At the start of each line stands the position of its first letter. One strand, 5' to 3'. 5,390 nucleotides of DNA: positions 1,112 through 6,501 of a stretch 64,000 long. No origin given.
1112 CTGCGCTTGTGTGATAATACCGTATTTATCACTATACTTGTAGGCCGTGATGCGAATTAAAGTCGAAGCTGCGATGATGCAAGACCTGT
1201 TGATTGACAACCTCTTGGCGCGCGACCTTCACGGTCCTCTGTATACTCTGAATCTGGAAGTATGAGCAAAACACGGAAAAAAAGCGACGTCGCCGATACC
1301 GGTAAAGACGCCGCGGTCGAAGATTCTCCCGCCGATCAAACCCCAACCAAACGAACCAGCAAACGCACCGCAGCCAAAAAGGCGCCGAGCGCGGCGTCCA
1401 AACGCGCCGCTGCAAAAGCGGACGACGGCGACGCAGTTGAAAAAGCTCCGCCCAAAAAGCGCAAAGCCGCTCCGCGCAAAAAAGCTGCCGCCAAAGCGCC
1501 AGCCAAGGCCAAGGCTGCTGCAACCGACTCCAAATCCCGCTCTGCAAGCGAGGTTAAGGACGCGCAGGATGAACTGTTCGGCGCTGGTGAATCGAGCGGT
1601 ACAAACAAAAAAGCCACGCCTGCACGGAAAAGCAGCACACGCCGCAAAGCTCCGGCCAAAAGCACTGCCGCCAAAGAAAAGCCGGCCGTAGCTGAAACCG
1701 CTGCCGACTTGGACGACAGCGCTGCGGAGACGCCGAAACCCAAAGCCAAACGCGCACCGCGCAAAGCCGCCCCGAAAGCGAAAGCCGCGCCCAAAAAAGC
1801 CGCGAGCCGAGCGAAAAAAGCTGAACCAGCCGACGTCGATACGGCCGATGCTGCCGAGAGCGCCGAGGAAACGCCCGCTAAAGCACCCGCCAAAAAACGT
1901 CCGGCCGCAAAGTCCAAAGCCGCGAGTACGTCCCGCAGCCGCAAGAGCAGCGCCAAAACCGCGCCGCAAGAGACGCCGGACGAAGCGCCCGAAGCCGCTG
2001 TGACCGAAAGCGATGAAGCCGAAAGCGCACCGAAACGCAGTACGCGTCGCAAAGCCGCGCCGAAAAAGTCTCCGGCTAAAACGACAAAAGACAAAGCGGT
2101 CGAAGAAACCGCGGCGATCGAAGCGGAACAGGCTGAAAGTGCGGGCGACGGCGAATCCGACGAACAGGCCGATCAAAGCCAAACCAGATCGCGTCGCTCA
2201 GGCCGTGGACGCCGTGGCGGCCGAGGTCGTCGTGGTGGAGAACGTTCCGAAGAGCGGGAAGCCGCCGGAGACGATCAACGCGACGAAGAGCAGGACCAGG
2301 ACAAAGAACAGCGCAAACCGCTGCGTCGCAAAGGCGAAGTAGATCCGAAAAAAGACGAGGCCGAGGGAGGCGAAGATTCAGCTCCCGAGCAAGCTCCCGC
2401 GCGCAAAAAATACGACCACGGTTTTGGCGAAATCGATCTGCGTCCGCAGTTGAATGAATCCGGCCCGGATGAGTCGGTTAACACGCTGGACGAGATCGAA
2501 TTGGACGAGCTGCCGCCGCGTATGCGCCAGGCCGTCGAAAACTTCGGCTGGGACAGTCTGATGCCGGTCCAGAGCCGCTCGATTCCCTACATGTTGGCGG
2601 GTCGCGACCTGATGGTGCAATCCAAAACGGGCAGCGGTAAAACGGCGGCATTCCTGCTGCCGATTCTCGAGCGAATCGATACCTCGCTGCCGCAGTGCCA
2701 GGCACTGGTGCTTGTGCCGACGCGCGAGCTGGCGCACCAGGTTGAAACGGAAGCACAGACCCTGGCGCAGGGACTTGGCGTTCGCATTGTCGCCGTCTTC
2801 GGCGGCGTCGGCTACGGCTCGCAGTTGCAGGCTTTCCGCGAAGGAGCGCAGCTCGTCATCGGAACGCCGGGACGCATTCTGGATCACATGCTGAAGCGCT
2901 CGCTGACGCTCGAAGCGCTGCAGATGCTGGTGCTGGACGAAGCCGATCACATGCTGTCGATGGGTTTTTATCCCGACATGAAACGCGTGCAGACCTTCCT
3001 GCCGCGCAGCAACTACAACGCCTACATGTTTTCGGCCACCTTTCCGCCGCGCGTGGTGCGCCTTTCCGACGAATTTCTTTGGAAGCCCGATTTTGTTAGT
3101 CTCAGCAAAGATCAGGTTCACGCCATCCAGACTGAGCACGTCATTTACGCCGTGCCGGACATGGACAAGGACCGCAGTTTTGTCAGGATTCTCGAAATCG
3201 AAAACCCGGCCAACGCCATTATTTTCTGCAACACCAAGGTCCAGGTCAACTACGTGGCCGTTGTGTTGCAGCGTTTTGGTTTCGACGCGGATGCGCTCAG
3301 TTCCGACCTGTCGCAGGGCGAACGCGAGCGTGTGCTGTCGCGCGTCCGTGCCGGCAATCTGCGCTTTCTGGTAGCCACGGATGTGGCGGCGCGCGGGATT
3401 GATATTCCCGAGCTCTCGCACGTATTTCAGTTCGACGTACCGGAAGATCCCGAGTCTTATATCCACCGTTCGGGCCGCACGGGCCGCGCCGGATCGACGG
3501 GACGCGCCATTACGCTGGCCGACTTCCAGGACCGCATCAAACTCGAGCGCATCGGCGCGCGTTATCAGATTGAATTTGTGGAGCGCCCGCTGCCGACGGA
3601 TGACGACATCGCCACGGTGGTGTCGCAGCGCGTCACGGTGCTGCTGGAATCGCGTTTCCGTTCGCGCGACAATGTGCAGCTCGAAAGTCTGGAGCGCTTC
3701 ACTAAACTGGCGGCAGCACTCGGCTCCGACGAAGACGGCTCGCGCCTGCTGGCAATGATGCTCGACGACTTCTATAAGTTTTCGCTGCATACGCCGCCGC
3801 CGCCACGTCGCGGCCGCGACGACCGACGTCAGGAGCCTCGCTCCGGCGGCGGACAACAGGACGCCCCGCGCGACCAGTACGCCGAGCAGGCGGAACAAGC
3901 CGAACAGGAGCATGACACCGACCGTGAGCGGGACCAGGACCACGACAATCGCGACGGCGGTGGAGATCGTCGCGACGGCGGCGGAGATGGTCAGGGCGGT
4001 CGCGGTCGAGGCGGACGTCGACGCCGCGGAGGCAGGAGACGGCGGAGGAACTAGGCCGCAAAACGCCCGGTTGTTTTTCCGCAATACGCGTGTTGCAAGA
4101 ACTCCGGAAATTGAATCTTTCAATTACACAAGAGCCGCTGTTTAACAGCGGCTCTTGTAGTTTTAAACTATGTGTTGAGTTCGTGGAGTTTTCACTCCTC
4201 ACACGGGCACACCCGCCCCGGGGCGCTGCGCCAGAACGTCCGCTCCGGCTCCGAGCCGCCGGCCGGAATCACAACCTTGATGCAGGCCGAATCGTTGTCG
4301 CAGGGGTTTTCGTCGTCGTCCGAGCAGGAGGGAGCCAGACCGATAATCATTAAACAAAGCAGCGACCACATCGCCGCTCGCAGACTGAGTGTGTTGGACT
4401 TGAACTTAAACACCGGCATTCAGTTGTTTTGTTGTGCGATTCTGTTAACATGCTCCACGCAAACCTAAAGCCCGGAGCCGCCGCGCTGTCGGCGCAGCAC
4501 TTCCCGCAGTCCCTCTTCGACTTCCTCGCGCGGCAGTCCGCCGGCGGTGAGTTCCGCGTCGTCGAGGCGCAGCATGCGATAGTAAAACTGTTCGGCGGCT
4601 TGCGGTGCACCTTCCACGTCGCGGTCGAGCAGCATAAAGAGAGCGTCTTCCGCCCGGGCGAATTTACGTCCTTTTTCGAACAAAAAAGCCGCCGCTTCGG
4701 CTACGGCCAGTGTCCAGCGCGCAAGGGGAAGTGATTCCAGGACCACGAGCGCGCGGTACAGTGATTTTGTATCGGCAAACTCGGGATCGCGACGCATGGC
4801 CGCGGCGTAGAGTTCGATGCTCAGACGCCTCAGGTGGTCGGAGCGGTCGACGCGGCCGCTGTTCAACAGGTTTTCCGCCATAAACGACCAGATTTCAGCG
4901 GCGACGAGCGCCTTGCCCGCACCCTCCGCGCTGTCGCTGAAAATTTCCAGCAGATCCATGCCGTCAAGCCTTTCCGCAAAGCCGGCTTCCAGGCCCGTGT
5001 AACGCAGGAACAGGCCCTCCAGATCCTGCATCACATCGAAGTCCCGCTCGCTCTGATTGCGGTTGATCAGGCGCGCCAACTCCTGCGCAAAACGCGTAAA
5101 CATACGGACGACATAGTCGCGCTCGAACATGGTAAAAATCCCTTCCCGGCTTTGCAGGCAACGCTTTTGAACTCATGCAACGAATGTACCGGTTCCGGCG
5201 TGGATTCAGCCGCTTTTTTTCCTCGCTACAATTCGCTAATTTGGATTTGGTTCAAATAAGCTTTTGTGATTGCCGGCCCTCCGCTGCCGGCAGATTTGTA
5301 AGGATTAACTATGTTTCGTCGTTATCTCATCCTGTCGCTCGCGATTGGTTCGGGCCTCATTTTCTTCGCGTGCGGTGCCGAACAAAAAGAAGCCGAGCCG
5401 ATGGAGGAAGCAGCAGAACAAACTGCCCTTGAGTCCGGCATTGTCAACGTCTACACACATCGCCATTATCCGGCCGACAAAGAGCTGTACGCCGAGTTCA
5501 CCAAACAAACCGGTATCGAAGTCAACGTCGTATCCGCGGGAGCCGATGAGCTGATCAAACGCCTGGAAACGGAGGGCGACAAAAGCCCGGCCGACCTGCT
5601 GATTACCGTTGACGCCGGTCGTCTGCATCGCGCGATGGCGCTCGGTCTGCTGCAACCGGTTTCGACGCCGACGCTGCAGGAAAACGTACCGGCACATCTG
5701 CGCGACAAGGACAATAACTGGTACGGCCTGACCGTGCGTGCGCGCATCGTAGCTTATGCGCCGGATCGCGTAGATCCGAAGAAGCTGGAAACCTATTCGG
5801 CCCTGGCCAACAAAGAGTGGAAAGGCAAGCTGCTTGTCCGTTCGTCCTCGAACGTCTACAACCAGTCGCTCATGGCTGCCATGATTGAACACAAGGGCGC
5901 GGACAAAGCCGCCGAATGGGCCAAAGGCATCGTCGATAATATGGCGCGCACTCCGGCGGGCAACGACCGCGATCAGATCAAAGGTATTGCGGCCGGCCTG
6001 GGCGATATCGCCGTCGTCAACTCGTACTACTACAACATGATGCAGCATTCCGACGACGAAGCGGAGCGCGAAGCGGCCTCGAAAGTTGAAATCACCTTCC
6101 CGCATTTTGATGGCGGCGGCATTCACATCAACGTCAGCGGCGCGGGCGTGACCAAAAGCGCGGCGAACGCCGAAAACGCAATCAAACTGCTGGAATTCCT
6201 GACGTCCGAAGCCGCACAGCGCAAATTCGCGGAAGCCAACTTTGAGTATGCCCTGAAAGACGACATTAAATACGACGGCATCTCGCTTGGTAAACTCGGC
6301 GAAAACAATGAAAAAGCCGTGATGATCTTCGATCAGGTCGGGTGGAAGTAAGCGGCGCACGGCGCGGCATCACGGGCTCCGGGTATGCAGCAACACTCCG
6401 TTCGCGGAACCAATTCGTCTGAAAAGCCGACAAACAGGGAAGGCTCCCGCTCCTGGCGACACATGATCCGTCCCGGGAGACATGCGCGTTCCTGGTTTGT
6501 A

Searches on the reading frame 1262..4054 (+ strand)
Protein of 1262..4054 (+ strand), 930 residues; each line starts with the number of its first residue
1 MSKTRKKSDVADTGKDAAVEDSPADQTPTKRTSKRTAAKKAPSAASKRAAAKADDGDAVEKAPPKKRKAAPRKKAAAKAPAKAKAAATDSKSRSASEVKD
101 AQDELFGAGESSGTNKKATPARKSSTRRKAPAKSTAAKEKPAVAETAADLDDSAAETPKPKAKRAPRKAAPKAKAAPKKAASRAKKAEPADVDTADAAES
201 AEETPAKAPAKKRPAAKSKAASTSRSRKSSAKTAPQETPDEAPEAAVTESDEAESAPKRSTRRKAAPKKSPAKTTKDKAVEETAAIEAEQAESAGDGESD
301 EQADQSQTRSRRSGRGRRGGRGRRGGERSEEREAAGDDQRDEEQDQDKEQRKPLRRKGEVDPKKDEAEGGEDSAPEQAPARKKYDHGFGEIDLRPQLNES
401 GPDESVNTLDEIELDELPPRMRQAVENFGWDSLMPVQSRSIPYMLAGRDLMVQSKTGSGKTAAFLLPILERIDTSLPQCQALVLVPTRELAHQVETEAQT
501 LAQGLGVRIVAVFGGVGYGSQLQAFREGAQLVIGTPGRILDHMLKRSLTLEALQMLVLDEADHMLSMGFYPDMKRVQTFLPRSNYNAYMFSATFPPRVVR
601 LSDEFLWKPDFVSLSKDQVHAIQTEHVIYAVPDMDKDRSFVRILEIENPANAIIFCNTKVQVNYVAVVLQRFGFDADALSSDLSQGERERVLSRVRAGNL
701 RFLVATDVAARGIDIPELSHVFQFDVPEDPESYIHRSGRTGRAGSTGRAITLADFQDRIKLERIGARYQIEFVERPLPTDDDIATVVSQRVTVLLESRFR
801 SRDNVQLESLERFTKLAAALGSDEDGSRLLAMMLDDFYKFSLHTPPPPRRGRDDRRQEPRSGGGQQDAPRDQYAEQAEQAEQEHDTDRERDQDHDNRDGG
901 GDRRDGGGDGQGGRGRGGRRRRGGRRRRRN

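Call 13: search_protein_families(library=pfam, proteins=[window:1262-4054:+], max_evalue=0.0001)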
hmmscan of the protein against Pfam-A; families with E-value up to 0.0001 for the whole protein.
window:1262-4054:+ (930 aa): 3 families
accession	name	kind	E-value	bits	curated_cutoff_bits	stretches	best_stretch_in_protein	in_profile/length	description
PF00270.35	DEAD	-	3.7e-46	157.4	26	1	435-598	2-163/167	DEAD/DEAH box helicase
PF00271.37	Helicase_C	-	9.8e-31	106.7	23.5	1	636-744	2-110/110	Helicase conserved C-terminal domain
PF04851.21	ResIII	-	2.9e-06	27.7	22.5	1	448-578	24-148/164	Type III restriction enzyme, res subunit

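Call 83: find_encoding_contigs(protein=window:1262-4054:+, flank=10000, max_places=2)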
Protein window:1262-4054:+ (930 aa): 2 contigs read that carry it; 2 places shown.
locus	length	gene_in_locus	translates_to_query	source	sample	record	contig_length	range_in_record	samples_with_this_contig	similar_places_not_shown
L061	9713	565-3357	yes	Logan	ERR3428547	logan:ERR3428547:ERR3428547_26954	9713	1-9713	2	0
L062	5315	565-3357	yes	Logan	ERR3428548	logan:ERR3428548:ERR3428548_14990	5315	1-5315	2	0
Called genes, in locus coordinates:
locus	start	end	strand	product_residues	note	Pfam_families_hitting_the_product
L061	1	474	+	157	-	?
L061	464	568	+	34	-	-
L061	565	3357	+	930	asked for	-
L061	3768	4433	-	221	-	PF20092:DUF6483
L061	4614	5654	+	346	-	PF01547:SBP_bac_1, PF13531:SBP_bac_11, PF13416:SBP_bac_8, PF13343:SBP_bac_6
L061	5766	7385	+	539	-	PF00528:BPD_transp_1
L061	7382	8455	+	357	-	PF00005:ABC_tran, PF13304:AAA_21 (faint)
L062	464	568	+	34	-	-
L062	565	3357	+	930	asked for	-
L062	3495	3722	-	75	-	-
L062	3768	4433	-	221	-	PF20092:DUF6483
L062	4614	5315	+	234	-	?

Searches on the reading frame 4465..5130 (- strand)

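Call 45: search_protein_families(library=pfam, proteins=[window:4465-5130:-], max_evalue=0.0001)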
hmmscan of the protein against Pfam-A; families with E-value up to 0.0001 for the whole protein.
window:4465-5130:- (221 aa): 1 family
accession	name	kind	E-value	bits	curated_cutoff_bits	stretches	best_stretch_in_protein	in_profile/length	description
PF20092.4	DUF6483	-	3e-16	60.3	24.1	1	1-214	1-117/119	Family of unknown function (DUF6483)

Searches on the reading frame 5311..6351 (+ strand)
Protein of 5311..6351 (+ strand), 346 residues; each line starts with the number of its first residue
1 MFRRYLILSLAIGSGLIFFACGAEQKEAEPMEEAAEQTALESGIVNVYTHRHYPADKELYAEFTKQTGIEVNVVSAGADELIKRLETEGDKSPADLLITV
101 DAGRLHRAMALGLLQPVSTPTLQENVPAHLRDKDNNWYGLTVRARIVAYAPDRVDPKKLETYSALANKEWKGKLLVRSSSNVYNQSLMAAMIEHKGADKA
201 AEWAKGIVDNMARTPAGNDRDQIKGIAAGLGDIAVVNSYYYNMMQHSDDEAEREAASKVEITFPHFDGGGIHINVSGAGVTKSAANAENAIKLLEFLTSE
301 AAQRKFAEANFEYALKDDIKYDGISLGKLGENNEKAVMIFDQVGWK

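Call 45: search_protein_families(library=pfam, proteins=[window:5311-6351:+], max_evalue=0.0001)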
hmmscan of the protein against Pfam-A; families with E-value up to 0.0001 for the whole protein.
window:5311-6351:+ (346 aa): 4 families
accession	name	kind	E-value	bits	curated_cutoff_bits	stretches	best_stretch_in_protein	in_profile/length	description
PF13343.11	SBP_bac_6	-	8.4e-23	81.5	24.6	1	93-314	3-218/245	Bacterial extracellular solute-binding protein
PF13416.11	SBP_bac_8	-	8e-22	78.8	27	1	59-309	2-255/279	Bacterial extracellular solute-binding protein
PF13531.11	SBP_bac_11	-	1.4e-16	61.4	25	1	54-310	11-225/227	Bacterial extracellular solute-binding protein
PF01547.30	SBP_bac_1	-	6.3e-16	59.7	26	1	55-303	9-306/307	Bacterial extracellular solute-binding protein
